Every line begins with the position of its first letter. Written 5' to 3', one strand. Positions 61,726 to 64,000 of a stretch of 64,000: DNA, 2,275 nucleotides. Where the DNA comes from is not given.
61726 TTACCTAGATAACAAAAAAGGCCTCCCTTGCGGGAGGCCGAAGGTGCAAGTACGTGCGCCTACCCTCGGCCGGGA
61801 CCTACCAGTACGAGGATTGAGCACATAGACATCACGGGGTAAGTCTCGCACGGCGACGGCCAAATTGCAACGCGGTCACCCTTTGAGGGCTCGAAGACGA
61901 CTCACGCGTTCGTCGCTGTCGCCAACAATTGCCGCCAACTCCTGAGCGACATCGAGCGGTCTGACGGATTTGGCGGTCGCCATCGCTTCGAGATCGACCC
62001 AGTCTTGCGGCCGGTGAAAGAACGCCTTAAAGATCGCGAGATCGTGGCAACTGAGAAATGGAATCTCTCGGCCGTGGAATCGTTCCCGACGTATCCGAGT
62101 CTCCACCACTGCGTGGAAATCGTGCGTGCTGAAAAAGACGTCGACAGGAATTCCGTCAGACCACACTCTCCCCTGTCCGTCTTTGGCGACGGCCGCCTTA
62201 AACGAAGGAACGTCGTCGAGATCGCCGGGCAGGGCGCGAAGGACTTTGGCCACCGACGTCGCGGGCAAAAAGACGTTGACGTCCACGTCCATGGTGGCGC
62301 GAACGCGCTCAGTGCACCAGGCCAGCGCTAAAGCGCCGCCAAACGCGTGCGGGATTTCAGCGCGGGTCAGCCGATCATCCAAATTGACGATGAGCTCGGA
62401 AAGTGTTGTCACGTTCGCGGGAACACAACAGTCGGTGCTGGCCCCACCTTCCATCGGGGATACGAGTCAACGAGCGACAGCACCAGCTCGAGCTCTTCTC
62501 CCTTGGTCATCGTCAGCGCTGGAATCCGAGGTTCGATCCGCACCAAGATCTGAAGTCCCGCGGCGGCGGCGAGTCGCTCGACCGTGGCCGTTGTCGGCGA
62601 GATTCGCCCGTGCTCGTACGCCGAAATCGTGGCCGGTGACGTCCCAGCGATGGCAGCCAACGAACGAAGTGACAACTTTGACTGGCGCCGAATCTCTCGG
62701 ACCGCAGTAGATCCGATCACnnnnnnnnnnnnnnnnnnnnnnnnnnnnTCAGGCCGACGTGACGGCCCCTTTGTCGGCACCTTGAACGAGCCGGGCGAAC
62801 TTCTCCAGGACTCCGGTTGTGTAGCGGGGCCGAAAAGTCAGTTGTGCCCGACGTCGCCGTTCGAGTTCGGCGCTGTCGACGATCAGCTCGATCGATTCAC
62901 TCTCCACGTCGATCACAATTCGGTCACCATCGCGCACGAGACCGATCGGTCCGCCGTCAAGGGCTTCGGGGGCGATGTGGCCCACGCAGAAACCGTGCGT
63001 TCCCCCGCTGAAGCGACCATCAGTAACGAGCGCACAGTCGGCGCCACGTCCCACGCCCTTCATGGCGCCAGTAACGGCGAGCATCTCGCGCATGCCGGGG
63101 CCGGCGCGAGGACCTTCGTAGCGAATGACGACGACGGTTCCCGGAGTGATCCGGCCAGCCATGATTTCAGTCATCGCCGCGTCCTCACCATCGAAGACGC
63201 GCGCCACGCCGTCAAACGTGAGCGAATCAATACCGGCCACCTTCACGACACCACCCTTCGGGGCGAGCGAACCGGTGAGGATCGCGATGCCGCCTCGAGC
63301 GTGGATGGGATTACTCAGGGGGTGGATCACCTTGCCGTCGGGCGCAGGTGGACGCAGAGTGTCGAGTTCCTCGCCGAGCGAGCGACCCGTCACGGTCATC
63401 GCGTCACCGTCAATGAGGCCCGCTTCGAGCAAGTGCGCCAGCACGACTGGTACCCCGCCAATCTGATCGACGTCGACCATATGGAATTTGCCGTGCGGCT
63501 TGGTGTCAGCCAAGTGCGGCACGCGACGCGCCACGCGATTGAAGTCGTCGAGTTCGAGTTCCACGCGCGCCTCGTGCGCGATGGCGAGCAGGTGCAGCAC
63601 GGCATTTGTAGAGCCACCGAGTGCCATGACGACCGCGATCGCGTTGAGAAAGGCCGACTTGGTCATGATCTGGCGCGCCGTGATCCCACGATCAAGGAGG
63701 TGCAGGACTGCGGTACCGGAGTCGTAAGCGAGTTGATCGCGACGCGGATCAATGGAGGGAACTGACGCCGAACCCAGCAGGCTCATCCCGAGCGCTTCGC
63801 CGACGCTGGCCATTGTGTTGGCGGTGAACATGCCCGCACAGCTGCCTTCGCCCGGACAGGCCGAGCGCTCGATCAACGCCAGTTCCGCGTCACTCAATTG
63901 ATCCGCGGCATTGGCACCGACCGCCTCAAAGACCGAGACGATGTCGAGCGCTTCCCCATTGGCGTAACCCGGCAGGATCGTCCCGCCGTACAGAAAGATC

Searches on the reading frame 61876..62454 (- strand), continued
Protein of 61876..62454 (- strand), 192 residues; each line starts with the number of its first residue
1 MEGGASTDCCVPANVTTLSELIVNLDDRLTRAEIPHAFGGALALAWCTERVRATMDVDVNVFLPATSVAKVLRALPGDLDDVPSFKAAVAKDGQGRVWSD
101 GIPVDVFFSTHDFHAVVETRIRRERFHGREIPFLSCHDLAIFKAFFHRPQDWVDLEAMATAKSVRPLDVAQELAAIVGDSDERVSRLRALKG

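Call 78: find_related_loci(query=A1, collection=viral_contigs, flank=4000)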
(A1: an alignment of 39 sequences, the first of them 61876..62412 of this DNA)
Query A1 (178 aa) in viral_contigs; peptide patterns used: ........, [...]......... (x = any residue, [..] = any of these).
11 stretches matched a pattern, but none encodes a relative of the query by tblastn (E <= 1e-3).

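Call 79: fold_search(model_id=the predicted structure, library=viral)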
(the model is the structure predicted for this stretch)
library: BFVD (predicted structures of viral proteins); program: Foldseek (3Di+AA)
matches with E <= 10: 473; with E <= 0.001: 5
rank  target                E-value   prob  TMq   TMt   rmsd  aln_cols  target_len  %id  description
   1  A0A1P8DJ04            5.3e-04  1.00  0.48  0.58   5.3       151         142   18  (no name in the UniProt tables at hand)
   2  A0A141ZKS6            5.3e-04  1.00  0.49  0.23   9.1       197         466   13  (no name in the UniProt tables at hand)
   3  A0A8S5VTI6            6.0e-04  1.00  0.48  0.48  10.7       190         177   15  (no name in the UniProt tables at hand)
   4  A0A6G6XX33            7.9e-04  1.00  0.54  0.36   5.9       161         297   14  (no name in the UniProt tables at hand)
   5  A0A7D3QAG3            7.9e-04  1.00  0.40  0.14   7.5       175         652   10  (no name in the UniProt tables at hand)
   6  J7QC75                1.3e-03  1.00  0.41  0.37  11.5       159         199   16  Uncharacterized protein [Alphaspiravirus yamagawaense]
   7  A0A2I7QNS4            1.5e-03  1.00  0.42  0.34   7.0       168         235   12  (no name in the UniProt tables at hand)
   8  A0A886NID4            1.5e-03  1.00  0.42  0.20  10.1       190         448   13  (no name in the UniProt tables at hand)
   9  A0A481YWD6            1.9e-03  1.00  0.34  0.30  10.1       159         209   12  LicD family protein [Marseillevirus LCMAC201]
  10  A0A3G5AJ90            2.2e-03  1.00  0.46  0.19  10.7       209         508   13  DUF7275 domain-containing protein [Sylvanvirus sp.]
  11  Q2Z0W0                2.3e-03  1.00  0.48  0.51   7.0       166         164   14  Uncharacterized protein [Pseudomonas phage EL]
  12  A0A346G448            2.4e-03  1.00  0.50  0.16   7.0       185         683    8  (no name in the UniProt tables at hand)
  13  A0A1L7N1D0            2.7e-03  1.00  0.40  0.48   7.8       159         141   14  Uncharacterized protein [Ralstonia phage RP12]
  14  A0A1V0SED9            3.4e-03  0.98  0.39  0.23  12.6       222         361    8  Uncharacterized protein [Indivirus ILV1]
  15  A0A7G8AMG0            4.5e-03  0.97  0.39  0.28  13.7       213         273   14  (no name in the UniProt tables at hand)
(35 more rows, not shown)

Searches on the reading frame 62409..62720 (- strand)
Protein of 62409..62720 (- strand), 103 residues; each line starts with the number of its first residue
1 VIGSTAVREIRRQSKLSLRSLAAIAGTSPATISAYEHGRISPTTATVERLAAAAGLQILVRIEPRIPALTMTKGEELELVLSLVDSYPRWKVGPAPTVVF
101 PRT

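Call 3: search_protein_families(library=pfam, proteins=[window:62409-62720:-], max_evalue=1)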
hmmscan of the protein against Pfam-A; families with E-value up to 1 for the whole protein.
window:62409-62720:- (103 aa): 11 families
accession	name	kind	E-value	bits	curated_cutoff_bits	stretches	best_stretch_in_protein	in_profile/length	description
PF01381.28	HTH_3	-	1.1e-11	45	23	1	7-56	1-50/55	Helix-turn-helix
PF13560.12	HTH_31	-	2.2e-10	41.1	27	1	7-56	6-56/64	Helix-turn-helix domain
PF12844.13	HTH_19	-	2.7e-08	34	30.2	1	7-55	4-52/64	Helix-turn-helix domain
PF20432.4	Xre-like-HTH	-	0.00014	22.6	25.8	1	4-51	12-59/63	Antitoxin Xre-like helix-turn-helix domain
PF13443.12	HTH_26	-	0.00017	22.2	22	1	8-58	3-54/63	Cro/C1-type HTH DNA-binding domain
PF15731.11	MqsA_antitoxin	-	0.0028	18.2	30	1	4-50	71-117/131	Antitoxin component of bacterial toxin-antitoxin system, MqsA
PF13936.12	HTH_38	-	0.068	13.4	27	1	10-33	15-38/44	Helix-turn-helix domain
PF13404.12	HTH_AsnC-type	-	0.15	12.3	27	1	8-33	10-35/42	AsnC-type helix-turn-helix domain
PF13744.12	HTH_37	-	0.17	12.1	27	1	6-62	22-79/80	Helix-turn-helix domain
PF13412.12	HTH_24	-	0.18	11.9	21.9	1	8-35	10-37/48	Winged helix-turn-helix DNA-binding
PF00440.29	TetR_N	-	0.25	11.6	24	0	15-35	16-36/47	Bacterial regulatory proteins, tetR family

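Call 4: search_protein_families(library=ncbifam, proteins=[window:62409-62720:-], max_evalue=1)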
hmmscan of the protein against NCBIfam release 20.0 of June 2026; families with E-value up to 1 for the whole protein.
window:62409-62720:- (103 aa): 13 families
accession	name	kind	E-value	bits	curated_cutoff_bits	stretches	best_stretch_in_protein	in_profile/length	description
TIGR03830.1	CxxCG_CxxCG_HTH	subfamily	7.9e-07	28.9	61.8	1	4-48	67-111/127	type II TA system antitoxin MqsA family protein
TIGR03070.1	couple_hipB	subfamily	2.9e-06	27.1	71.65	1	5-58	5-58/58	type II toxin-antitoxin system Y4mF family antitoxin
NF003162.0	PRK04140.1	equivalog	1.5e-05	24.2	263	1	2-51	126-175/317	transcriptional regulator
NF007408.0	PRK09943.1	equivalog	2.8e-05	23.8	211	1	7-57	12-62/185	HTH-type transcriptional regulator PuuR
NF041951.1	phage_RstR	subfamily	0.00052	20.3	80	1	5-53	5-53/108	RstR family transcriptional repressor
TIGR00270.2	TIGR00270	equivalog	0.00067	19.5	110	1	5-62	78-135/159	multiprotein bridging factor aMBF1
NF007257.0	PRK09706.1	subfamily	0.00091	19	101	1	6-53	9-56/135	transcriptional repressor DicA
NF041265.1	NadS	equivalog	0.0032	17.7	60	1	6-51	34-79/94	NadS family protein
NF006015.0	PRK08154.1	subfamily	0.046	12.9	204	1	6-59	34-87/314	anaerobic benzoate catabolism transcriptional regulator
NF007481.0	PRK10072.1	equivalog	0.079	13.5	110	1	5-48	36-79/96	HTH-type transcriptional regulator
NF041575.1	antitoxPezA_Strep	equivalog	0.14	12.1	290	1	1-50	1-49/158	type II toxin-antitoxin system antitoxin PezA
NF052239.1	antitox_spr1629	equivalog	0.18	10.9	335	1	6-52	6-52/377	spr1629 family repressor/antitoxin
NF038139.1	Reg_Aceta_RamB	equivalog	0.2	10.3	700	1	5-55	5-55/465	acetate metabolism transcriptional regulator RamB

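Call 5: search_protein_families(library=padloc, proteins=[window:62409-62720:-], max_evalue=1)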
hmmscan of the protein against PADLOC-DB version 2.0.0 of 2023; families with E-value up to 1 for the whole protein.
window:62409-62720:- (103 aa): 15 families
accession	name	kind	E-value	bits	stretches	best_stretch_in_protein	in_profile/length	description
PDLC02926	HTH_VI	-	5.7e-07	27.7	1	5-56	4-55/92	-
PDLC03949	RmrA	-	5.9e-06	23.4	1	10-57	10-57/363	-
PDLC03951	RmrA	-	6.3e-06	23.4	1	7-55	13-61/400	-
PDLC03946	RmrA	-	7.1e-06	23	1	9-54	9-54/357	-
PDLC04142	capH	-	1.9e-05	23.7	1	5-60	9-60/103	capH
PDLC03955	RmrA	-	7.2e-05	20.2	1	10-56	28-74/371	-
PDLC03952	RmrA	-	0.00025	18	1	7-54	27-74/395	-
PDLC03948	RmrA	-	0.00046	17.2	1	8-56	14-62/397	-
PDLC03954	RmrA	-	0.00054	17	1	6-54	14-62/380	-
PDLC03944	RmrA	-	0.0011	16.1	1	7-51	11-55/384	-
PDLC03947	RmrA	-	0.0017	15.2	1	7-51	16-60/383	-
PDLC03956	RmrA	-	0.003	14.7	1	8-53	17-60/399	-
PDLC03665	Control_protein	-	0.011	13.9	1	5-57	11-64/77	control protein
PDLC04133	mad1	-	0.012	13.9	1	14-37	4-27/60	mads_1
PDLC03666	Control_protein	-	0.019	13.4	1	6-58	10-62/77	control protein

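Call 41: search_solved_structures(query=A2, max_evalue=1, show_alignments=2)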
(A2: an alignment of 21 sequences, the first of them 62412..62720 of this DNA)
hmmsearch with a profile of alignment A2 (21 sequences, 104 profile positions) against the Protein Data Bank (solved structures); distinct sequences matched with E-value up to 1: 124 (the best 60 are shown).
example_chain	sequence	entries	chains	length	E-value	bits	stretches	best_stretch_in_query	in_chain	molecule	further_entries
3f51_A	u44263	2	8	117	5.2e-10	42.7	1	4-84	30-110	Clp gene regulator (ClgR)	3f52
9p73_CH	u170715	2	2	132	9.5e-10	41.8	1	2-59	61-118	Endothelial differentiation-related factor 1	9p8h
9rpv_E4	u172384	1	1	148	1.1e-09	41.6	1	2-59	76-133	Endothelial differentiation-related factor 1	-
8tac_A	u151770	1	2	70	1.2e-09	41.5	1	4-55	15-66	DBP48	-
1x57_A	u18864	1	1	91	1.3e-09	41.4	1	2-59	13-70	Endothelial differentiation-related factor 1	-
7o81_AU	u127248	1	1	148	1.4e-09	41.3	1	2-59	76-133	EDF1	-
9b0q_CH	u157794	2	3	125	1.8e-09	41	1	2-59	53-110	Endothelial differentiation-related factor 1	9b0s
6zvh_i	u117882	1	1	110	2.8e-09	40.3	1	2-58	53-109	Endothelial differentiation-related factor 1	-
6rnz_A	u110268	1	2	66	3.3e-09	40.1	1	1-57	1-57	HTH-type transcriptional regulator DdrOC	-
6jq1_A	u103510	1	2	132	3.6e-09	40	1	1-56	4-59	Transcriptional regulator, XRE family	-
8ezt_A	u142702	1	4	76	6.5e-09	39.2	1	2-62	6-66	HipB(Lp)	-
6af3_B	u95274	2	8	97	9.2e-09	38.7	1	6-61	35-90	HigA antitoxin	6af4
28tn_A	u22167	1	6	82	1e-08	38.5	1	7-55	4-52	lambda repressor-like protein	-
6rnx_A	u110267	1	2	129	1.7e-08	37.9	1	1-57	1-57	HTH-type transcriptional regulator DdrOC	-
6rmq_A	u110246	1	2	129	1.7e-08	37.8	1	1-57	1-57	HTH-type transcriptional regulator DdrOC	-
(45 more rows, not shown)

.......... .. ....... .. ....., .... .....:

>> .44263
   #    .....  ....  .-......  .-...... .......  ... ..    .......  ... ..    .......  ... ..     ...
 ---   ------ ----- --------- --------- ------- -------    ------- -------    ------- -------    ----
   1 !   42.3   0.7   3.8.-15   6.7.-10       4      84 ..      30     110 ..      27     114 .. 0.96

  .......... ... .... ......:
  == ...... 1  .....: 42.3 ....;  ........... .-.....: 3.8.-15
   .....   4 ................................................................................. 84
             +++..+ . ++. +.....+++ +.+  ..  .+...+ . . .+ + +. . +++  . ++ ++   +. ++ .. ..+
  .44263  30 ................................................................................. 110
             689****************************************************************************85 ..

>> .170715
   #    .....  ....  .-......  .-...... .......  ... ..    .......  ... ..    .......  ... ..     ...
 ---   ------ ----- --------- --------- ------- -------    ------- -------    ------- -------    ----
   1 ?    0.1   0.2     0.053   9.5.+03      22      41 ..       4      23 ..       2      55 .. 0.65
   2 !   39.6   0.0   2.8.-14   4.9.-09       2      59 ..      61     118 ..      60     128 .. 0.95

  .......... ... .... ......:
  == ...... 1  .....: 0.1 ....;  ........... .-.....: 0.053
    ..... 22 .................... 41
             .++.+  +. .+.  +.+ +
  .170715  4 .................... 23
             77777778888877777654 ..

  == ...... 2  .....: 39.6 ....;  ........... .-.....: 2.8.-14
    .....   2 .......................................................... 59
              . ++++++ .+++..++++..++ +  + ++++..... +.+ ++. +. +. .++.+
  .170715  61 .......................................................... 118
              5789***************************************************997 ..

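Call 50: find_homologous_proteins(query=window:62412-62720:-, max_evalue=0.001)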
Query window:62412-62720:-: 80 candidates shared short words with the query, none scored E <= 0.001.

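Call 51: find_homologous_proteins(query=A2, max_evalue=0.001)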
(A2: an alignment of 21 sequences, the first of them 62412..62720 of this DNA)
Query A2 (21 sequences) (103 aa, profile of the alignment): 1558 proteins with E <= 0.001 among 8000 candidates; the best 120 are listed.
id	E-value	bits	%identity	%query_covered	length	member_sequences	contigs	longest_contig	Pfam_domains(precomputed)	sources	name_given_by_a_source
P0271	1.1e-34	136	39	76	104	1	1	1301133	PF12844.14,PF01381.29,PF13560.13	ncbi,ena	-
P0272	1.1e-32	130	48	80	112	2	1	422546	PF12844.14,PF01381.29,PF13560.13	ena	-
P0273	1.4e-32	130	40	85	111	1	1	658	PF13744.13,PF12844.14,PF01381.29,PF13560.13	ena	-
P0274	1.6e-32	130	39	99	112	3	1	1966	PF12844.14,PF01381.29,PF13560.13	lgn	-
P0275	2.7e-32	129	45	83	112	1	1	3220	PF12844.14,PF01381.29,PF13560.13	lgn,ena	-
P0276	3.6e-32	128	39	85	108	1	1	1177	PF13744.13,PF12844.14,PF01381.29,PF13560.13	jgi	jgi:transcriptional regulator with XRE-family HTH domain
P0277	5.7e-32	128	39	93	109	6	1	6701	PF13744.13,PF12844.14,PF01381.29,PF13560.13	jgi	-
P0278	6.3e-32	128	40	90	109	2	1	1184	PF12844.14,PF01381.29,PF13560.13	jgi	jgi:transcriptional regulator with XRE-family HTH domain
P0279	6.6e-32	128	40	85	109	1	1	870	PF12844.14,PF01381.29,PF13560.13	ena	-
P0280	7.3e-32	127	43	80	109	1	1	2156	PF12844.14,PF01381.29,PF13560.13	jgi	jgi:transcriptional regulator with XRE-family HTH domain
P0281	7.8e-32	127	41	93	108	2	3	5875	PF12844.14,PF01381.29,PF13560.13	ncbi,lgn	-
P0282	8.9e-32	127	36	91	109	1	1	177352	PF13744.13,PF12844.14,PF01381.29,PF13560.13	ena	-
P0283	1.4e-31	126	36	96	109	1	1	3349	PF13744.13,PF12844.14,PF01381.29,PF13560.13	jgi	jgi:uncharacterized protein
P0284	1.5e-31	126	39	91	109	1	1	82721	PF13744.13,PF12844.14,PF01381.29,PF13560.13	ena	-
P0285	1.5e-31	126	39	91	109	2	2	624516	PF13744.13,PF12844.14,PF01381.29,PF13560.13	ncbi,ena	-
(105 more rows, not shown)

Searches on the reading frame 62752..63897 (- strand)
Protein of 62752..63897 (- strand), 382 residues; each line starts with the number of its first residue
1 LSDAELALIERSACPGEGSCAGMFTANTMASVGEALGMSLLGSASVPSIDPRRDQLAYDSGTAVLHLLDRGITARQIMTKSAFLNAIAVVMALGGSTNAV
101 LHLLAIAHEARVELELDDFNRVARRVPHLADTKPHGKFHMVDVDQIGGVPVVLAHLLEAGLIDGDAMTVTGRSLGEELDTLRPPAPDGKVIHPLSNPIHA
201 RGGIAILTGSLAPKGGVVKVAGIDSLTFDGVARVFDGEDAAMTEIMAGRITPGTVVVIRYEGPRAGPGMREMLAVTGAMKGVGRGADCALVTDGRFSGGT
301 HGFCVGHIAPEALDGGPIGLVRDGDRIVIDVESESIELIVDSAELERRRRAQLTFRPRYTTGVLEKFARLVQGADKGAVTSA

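Call 31: find_related_loci(query=window:62752-63897:-, collection=genome_contigs, flank=6000)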
Query window:62752-63897:- (382 aa) in genome_contigs; peptide patterns used: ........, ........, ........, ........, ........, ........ (x = any residue, [..] = any of these).
600 stretches matched a pattern (row limit reached: there are more); 585 encode a relative of the query (tblastn E <= 1e-3); the best 80 are kept; 80 distinct loci.
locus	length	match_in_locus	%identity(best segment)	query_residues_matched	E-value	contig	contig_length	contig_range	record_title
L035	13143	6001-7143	79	1-381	0e+0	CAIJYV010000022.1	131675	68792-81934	MAG: uncultured actinobacterium isolate E14_bin-2996 genome assembly, contig: bin-2996:22/37, whole genome shotgun seque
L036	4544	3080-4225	79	1-382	0e+0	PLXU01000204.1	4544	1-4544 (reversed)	MAG: Acidimicrobiaceae bacterium isolate palsa_745 73.20120700_P3D.341_contig_71216, whole genome shotgun sequence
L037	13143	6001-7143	79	1-381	0e+0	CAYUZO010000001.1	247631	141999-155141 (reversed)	MAG TPA_asm: uncultured Ferrimicrobium sp. isolate binchicken_co284_6 genome assembly, contig: NODE_77_length_247631_cov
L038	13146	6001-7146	77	1-382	0e+0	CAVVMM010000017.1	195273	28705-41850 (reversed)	MAG: uncultured Acidimicrobiaceae bacterium isolate MFD09222.bin.3.337 genome assembly, contig: contig_96149, whole geno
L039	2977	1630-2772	77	1-381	0e+0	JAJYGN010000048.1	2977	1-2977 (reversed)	MAG: Actinomycetes bacterium isolate DBS1-3.bin133 NODE_80945_length_2977_cov_3.77263, whole genome shotgun sequence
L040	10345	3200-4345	76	1-382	0e+0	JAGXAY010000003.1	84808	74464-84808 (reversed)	MAG: Acidobacteria bacterium isolate REEB88 contig-150_202, whole genome shotgun sequence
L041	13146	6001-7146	76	1-382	0e+0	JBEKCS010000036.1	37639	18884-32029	MAG: Acidimicrobiales bacterium isolate SPRUCE 165 SPRUCE_165_36, whole genome shotgun sequence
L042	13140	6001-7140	74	1-380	0e+0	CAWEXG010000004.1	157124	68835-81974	MAG: uncultured Acidimicrobiaceae bacterium isolate MFD06092.bin.2.164 genome assembly, contig: contig_22373, whole geno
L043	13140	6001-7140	74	1-380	0e+0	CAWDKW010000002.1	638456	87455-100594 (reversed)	MAG: uncultured Acidimicrobiaceae bacterium isolate MFD09286.bin.1.150 genome assembly, contig: contig_24839, whole geno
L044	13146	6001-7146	75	1-382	0e+0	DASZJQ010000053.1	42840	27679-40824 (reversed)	MAG TPA_asm: Acidimicrobiales bacterium isolate SMAG_U6633 k141_3749427, whole genome shotgun sequence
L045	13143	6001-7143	71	1-381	0e+0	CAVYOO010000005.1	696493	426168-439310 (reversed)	MAG: uncultured Acidimicrobiia bacterium isolate MFD05684.bin.2.27 genome assembly, contig: contig_69554, whole genome s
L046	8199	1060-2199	74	1-380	0e+0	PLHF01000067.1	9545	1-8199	MAG: Acidimicrobiaceae bacterium isolate bog_575 73.20110800_S2D.14_contig_2276, whole genome shotgun sequence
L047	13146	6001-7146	74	1-380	0e+0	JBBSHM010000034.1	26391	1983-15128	MAG: Acidimicrobiales bacterium isolate LS2_sbin.68 LS2_sbin.68_K_231895_L_26391_cov_21.2154, whole genome shotgun seque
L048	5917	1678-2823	73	1-382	0e+0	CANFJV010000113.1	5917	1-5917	MAG: Acidimicrobiaceae bacterium isolate Jr-11may16-13 genome assembly, contig: Jr-11may16-C27967, whole genome shotgun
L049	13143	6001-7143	72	1-381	0e+0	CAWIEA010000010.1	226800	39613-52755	MAG: uncultured Acidimicrobiia bacterium isolate MFD05442.bin.2.32 genome assembly, contig: contig_50139, whole genome s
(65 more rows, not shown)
